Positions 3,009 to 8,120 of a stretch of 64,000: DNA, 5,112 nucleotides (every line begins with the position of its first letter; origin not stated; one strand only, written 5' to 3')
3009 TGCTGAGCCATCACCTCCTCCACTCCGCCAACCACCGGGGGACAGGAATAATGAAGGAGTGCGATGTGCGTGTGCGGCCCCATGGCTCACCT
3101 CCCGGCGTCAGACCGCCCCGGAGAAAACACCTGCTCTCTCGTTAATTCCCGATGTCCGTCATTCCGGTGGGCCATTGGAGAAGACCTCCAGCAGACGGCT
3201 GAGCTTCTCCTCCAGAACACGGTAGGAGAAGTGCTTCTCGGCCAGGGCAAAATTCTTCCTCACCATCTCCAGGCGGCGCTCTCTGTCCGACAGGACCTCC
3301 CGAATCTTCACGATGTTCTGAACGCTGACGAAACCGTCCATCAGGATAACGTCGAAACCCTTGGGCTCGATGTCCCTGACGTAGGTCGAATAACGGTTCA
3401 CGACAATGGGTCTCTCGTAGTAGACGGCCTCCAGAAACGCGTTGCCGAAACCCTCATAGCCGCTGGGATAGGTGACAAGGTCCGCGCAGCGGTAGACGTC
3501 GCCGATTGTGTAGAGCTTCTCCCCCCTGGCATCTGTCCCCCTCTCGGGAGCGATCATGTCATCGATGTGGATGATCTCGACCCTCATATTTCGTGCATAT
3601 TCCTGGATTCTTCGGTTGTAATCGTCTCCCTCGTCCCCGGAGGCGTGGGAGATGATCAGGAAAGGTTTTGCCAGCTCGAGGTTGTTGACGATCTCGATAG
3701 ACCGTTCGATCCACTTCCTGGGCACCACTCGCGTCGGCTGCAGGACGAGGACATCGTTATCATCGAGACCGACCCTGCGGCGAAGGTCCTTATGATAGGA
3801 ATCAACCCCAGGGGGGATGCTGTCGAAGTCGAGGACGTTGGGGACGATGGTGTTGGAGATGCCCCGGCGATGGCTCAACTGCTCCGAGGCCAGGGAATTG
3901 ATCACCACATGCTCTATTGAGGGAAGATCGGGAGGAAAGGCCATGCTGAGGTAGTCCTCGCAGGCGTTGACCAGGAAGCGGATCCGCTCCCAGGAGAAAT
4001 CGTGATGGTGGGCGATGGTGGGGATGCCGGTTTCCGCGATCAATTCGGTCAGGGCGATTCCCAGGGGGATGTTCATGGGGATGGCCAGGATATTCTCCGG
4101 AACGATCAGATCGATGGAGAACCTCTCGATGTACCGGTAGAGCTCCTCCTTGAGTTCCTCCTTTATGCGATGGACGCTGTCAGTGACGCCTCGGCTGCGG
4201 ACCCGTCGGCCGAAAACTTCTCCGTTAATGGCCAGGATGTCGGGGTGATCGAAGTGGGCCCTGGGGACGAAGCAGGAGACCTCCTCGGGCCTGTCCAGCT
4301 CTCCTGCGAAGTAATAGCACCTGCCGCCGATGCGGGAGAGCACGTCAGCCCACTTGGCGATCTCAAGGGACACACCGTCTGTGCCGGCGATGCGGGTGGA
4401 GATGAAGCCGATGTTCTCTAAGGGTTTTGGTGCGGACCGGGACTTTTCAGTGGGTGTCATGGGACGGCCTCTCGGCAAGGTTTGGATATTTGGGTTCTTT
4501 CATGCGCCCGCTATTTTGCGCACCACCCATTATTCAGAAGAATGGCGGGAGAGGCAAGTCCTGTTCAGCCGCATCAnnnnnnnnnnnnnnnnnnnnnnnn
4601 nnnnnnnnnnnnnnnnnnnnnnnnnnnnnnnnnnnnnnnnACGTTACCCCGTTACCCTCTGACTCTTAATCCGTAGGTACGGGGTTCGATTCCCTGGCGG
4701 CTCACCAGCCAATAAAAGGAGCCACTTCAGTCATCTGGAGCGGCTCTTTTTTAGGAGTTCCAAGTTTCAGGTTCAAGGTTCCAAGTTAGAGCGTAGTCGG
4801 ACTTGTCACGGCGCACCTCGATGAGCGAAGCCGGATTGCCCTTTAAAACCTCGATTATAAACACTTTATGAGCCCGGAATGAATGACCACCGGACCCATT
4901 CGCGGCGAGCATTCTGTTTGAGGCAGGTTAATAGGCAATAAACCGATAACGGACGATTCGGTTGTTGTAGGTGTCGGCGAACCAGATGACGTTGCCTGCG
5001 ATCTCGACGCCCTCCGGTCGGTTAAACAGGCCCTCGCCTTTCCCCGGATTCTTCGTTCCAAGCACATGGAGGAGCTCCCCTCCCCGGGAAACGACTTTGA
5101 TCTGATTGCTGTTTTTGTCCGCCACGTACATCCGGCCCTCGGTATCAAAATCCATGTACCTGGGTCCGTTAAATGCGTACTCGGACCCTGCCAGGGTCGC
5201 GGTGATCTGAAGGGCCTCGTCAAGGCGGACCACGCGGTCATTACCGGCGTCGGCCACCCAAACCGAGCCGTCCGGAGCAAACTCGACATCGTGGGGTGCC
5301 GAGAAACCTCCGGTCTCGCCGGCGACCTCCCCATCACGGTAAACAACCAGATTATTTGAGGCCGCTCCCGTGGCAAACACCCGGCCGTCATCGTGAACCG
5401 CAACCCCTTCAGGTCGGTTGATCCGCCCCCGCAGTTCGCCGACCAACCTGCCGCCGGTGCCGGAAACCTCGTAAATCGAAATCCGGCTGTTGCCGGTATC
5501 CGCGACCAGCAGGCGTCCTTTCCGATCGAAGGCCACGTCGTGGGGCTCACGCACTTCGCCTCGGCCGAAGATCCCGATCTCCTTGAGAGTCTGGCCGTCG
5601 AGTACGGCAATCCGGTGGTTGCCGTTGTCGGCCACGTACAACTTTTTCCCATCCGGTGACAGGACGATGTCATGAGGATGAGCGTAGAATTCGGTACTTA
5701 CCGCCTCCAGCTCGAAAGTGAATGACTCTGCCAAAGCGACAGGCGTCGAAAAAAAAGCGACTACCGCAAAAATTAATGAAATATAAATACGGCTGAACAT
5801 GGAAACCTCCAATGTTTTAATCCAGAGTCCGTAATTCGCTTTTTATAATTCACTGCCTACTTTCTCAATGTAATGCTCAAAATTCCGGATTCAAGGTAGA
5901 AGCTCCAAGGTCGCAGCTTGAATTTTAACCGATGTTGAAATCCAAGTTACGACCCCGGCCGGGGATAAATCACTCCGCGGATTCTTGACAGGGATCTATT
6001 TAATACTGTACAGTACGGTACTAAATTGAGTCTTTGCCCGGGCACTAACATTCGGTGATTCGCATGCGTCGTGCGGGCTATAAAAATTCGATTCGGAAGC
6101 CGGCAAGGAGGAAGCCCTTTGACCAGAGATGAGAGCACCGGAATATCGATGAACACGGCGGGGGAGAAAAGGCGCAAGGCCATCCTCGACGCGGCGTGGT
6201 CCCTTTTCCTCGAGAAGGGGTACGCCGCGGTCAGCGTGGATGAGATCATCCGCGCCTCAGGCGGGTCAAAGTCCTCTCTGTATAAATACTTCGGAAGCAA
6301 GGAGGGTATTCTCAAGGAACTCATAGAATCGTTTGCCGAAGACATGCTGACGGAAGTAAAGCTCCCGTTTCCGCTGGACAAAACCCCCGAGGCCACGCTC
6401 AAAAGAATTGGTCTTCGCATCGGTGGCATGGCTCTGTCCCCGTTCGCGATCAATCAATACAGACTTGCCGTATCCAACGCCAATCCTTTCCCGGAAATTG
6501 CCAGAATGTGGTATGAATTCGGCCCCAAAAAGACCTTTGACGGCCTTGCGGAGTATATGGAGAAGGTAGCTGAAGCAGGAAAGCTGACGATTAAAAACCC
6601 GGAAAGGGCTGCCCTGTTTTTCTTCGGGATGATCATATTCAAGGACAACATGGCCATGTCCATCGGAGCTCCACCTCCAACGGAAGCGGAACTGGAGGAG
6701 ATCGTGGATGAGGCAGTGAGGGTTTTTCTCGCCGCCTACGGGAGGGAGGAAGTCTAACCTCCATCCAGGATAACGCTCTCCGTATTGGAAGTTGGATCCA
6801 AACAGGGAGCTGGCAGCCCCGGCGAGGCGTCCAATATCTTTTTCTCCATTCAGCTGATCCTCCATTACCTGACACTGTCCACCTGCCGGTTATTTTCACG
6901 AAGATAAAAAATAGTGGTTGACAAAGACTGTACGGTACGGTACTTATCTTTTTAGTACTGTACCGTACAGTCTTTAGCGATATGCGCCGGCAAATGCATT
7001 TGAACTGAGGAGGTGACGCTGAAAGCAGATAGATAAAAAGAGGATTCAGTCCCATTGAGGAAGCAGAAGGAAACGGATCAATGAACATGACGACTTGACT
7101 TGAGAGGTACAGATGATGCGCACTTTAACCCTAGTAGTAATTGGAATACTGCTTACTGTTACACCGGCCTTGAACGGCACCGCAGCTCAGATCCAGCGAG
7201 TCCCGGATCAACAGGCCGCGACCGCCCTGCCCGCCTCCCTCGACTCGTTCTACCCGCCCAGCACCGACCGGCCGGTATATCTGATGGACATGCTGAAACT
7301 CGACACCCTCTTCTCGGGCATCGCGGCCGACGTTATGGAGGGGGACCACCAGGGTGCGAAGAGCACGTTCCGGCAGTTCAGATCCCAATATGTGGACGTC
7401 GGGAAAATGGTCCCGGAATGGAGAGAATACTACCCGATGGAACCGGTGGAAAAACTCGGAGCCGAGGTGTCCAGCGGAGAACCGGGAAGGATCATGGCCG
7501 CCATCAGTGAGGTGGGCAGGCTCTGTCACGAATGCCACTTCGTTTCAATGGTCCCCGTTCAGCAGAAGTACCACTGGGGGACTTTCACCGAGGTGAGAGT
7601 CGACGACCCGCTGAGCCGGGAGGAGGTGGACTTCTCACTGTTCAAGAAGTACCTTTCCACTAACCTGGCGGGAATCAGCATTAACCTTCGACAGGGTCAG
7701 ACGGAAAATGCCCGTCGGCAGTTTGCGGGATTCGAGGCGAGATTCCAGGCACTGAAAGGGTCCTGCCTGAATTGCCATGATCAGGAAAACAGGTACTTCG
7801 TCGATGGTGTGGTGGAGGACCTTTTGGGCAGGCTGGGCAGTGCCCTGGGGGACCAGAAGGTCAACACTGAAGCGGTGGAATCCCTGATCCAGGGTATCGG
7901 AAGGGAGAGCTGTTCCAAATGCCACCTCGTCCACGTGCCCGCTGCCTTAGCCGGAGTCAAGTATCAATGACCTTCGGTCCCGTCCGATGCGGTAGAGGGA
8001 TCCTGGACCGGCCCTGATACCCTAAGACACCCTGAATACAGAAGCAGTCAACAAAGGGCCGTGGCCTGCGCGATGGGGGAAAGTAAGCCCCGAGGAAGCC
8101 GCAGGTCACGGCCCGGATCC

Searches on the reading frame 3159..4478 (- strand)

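Call 56: search_protein_families(library=pfam, proteins=[window:3159-4478:-], max_evalue=0.0001)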
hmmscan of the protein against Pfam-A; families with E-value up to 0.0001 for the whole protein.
window:3159-4478:- (439 aa): 2 families
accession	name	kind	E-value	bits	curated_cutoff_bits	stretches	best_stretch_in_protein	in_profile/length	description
PF00534.26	Glycos_transf_1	-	2.1e-09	37.6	26.4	1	325-407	86-167/172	Glycosyl transferases group 1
PF13692.12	Glyco_trans_1_4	-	7.1e-06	26.8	27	1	325-369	70-113/142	Glycosyl transferases group 1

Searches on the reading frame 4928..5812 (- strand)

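Call 56: search_protein_families(library=pfam, proteins=[window:4928-5812:-], max_evalue=0.0001)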
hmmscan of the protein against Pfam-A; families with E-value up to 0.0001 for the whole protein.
window:4928-5812:- (294 aa): 9 families
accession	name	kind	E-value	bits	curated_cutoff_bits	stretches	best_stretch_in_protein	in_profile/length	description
PF01436.27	NHL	-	9.8e-33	111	20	2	89-114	3-28/28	NHL repeat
PF10282.15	Lactonase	-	7.5e-14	52.1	21.7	2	45-139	245-342/344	Lactonase, 7-bladed beta-propeller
PF24684.1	Vgb_lyase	-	1e-09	38.1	50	1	171-288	97-206/290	Virginiamycin B lyase family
PF25174.1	Beta-prop_THOC3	-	9.6e-08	31.8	305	1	48-154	93-194/272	THOC3 beta-propeller domain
PF20067.5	SSL_N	-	1.4e-07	31.7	18.9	0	132-148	21-37/46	Strictosidine synthase-like, N-terminal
PF08450.18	SGL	-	1.7e-07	31.5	26.3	0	49-119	139-215/246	SMP-30/Gluconolactonase/LRE-like region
PF25021.1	TEN_NHL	-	5.2e-07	29.4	27.1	0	45-149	73-159/357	Teneurin NHL domain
PF23414.1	Beta-prop_EML_2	-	1.6e-06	28.1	90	0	49-127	45-120/266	Echinoderm microtubule-associated protein second beta-propeller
PF23500.1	DUF7133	-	1.8e-06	28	27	0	205-232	17-44/385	Domain of unknown function (DUF7133)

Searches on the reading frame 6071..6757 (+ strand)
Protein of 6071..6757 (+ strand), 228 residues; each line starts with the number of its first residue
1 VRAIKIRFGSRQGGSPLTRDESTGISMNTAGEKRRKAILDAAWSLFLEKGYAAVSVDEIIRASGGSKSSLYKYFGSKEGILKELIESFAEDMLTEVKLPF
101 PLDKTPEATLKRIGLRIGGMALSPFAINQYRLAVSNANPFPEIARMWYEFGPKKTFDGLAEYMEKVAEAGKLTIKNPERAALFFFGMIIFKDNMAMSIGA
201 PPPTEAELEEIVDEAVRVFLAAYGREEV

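Call 56: search_protein_families(library=pfam, proteins=[window:6071-6757:+], max_evalue=0.0001)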
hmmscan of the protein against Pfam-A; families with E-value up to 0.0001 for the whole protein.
window:6071-6757:+ (228 aa): 2 families
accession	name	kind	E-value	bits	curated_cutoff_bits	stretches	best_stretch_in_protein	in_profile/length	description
PF14246.11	TetR_C_7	-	6.2e-27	94.4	22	1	109-225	2-119/119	AefR-like transcriptional repressor, C-terminal domain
PF00440.29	TetR_N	-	4.1e-17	62.1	24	1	38-84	1-47/47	Bacterial regulatory proteins, tetR family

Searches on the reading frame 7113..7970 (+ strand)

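Call 56: search_protein_families(library=pfam, proteins=[window:7113-7970:+], max_evalue=0.0001)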
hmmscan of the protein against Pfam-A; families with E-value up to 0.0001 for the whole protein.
window:7113-7970:+ (285 aa): 1 family
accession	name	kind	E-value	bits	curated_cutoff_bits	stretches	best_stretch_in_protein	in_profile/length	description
PF01322.25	Cytochrom_C_2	-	3e-05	25.4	26.5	0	201-224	96-119/121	Cytochrome C'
